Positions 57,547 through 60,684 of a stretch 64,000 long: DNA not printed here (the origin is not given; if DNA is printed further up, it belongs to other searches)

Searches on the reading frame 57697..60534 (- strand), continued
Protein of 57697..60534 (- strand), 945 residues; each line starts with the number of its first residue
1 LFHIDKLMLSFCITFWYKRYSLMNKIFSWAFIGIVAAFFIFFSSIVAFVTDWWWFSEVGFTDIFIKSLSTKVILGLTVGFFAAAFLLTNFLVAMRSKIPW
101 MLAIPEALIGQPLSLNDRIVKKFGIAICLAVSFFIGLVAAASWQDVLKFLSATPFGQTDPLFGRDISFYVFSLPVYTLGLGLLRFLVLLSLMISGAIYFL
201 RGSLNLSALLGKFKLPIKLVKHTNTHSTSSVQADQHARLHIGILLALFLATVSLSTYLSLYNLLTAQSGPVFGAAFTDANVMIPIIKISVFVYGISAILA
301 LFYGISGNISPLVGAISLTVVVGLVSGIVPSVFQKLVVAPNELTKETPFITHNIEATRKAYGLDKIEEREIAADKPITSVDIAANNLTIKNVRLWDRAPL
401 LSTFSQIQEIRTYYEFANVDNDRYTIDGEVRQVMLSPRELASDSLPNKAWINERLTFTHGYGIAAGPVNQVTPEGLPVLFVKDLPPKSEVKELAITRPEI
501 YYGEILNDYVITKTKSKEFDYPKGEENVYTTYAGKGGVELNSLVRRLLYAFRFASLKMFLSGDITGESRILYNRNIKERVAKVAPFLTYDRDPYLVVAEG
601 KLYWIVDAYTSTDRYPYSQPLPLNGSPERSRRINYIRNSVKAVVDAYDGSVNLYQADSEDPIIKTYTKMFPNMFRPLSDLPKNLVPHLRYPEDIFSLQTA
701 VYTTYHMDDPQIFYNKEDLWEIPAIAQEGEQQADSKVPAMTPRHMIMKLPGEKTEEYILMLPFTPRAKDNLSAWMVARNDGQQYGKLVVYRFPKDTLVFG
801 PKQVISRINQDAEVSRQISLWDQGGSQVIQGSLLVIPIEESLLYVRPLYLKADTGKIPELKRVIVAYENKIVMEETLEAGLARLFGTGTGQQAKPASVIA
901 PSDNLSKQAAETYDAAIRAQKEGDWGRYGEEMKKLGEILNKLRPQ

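Call 16: find_encoding_contigs(protein=P0001, flank=10000, max_places=3)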
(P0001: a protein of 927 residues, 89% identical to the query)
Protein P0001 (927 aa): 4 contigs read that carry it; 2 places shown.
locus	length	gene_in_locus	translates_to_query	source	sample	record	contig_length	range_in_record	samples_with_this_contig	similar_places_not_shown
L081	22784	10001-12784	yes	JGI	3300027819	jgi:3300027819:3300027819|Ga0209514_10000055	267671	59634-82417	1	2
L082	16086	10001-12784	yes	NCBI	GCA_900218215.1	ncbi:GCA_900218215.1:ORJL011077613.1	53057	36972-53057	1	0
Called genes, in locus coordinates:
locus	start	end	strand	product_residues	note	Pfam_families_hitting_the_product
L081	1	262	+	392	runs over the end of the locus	PF04188:Mannosyl_trans2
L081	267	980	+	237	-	PF00535:Glycos_transf_2, PF13641:Glyco_tranf_2_3 (weak), PF10111:Glyco_tranf_2_2 (weak)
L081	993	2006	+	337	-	PF01073:3Beta_HSD, PF01370:Epimerase, PF02719:Polysacc_synt_2, PF04321:RmlD_sub_bind, PF13460:NAD_binding_10, PF16363:GDP_Man_Dehyd, PF07993:NAD_binding_4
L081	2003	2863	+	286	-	PF01370:Epimerase, PF04321:RmlD_sub_bind, PF01073:3Beta_HSD, PF16363:GDP_Man_Dehyd, PF07993:NAD_binding_4 (weak)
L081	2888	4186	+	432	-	PF03446:NAD_binding_2 (faint), PF03721:UDPG_MGDP_dh_N, PF03807:F420_oxidored (faint), PF00984:UDPG_MGDP_dh, PF03720:UDPG_MGDP_dh_C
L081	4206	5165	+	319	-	PF01073:3Beta_HSD (weak), PF01370:Epimerase, PF02719:Polysacc_synt_2, PF04321:RmlD_sub_bind, PF07993:NAD_binding_4 (faint), PF16363:GDP_Man_Dehyd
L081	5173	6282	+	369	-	PF00535:Glycos_transf_2, PF04138:GtrA_DPMS_TM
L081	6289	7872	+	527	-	PF13231:PMT_2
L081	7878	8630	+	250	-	PF00535:Glycos_transf_2, PF10111:Glyco_tranf_2_2, PF13641:Glyco_tranf_2_3 (weak)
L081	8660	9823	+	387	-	PF26314:MptA_B_family, PF09594:GT87 (weak)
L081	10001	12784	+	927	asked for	PF03699:UPF0182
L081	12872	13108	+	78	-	-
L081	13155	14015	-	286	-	PF00561:Abhydrolase_1 (weak)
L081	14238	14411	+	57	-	-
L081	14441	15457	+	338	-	PF01594:AI-2E_transport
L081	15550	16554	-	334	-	PF00389:2-Hacid_dh, PF02826:2-Hacid_dh_C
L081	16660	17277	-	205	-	PF00581:Rhodanese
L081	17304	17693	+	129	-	PF06262:Zincin_1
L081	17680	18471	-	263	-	PF00149:Metallophos, PF12850:Metallophos_2 (faint)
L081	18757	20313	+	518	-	PF13231:PMT_2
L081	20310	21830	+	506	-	-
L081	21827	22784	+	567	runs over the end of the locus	PF10131:PTPS_related (weak)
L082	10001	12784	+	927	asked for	PF03699:UPF0182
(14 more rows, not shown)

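Call 53: search_protein_families(library=ncbifam, proteins=[window:57697-60468:-], max_evalue=0.00001)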
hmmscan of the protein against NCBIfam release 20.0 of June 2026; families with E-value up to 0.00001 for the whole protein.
window:57697-60468:- (923 aa): 3 families
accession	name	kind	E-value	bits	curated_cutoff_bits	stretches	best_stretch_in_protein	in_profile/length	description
NF000825.0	PRK00068.1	subfamily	3e-269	895.9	995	1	3-921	15-970/973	hypothetical protein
NF002707.0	PRK02509.1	equivalog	2.6e-256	853.1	949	1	103-868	196-968/983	hypothetical protein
NF009097.0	PRK12438.1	subfamily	1.6e-155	519.5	1254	1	13-881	26-913/991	hypothetical protein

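Call 63: search_solved_structures(query=window:57697-60468:-, max_evalue=0.01)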
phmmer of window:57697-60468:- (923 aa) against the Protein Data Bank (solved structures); distinct sequences matched with E-value up to 0.01: 0.

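Call 64: find_encoding_contigs(protein=P0003, flank=10000, max_places=2)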
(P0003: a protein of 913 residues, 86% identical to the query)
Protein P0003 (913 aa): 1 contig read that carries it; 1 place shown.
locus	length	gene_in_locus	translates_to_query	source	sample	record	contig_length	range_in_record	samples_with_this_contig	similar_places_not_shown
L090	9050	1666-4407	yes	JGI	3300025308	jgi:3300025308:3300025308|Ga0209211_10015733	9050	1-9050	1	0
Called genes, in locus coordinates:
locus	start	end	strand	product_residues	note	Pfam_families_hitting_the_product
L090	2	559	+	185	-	?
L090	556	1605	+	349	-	PF13439:Glyco_transf_4 (weak), PF00534:Glycos_transf_1, PF13692:Glyco_trans_1_4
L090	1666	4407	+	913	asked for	PF03699:UPF0182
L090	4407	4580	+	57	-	-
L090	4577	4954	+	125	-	PF06262:Zincin_1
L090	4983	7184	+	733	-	PF09586:YfhO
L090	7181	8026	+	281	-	PF00535:Glycos_transf_2, PF13641:Glyco_tranf_2_3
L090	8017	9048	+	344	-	?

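Call 65: find_encoding_contigs(protein=P0024, flank=10000, max_places=2)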
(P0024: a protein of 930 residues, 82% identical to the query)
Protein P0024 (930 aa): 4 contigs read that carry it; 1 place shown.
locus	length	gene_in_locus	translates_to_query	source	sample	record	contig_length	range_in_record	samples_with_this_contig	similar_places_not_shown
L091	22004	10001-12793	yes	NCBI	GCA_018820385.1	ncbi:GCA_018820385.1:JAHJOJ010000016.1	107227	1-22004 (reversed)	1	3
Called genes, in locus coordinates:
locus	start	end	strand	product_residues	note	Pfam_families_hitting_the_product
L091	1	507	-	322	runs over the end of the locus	-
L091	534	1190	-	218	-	PF06197:DUF998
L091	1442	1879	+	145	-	-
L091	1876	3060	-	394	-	PF04851:ResIII (weak), PF00270:DEAD, PF00271:Helicase_C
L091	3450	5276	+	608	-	PF00009:GTP_EFTU, PF01926:MMR_HSR1 (weak), PF22042:EF-G_D2 (weak), PF03144:GTP_EFTU_D2, PF00679:EFG_C, PF21018:BipA_C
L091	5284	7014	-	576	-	-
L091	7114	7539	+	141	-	PF00291:PALP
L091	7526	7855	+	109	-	PF00291:PALP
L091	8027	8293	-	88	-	-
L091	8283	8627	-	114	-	PF18924:DUF5674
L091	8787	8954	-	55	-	PF03773:ArsP_1 (weak)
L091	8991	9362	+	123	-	PF06262:Zincin_1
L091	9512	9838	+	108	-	-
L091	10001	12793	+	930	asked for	PF03699:UPF0182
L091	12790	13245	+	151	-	-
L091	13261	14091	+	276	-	PF02498:Bro-N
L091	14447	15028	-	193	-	PF00293:NUDIX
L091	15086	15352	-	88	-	PF14213:DUF4325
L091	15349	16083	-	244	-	PF00376:MerR, PF12728:HTH_17, PF13411:MerR_1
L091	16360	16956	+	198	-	PF02223:Thymidylate_kin (weak)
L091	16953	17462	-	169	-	PF01272:GreA_GreB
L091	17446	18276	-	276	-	PF00294:PfkB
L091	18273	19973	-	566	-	PF00317:Ribonuc_red_lgN (weak), PF02867:Ribonuc_red_lgC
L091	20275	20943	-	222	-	-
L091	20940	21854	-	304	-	-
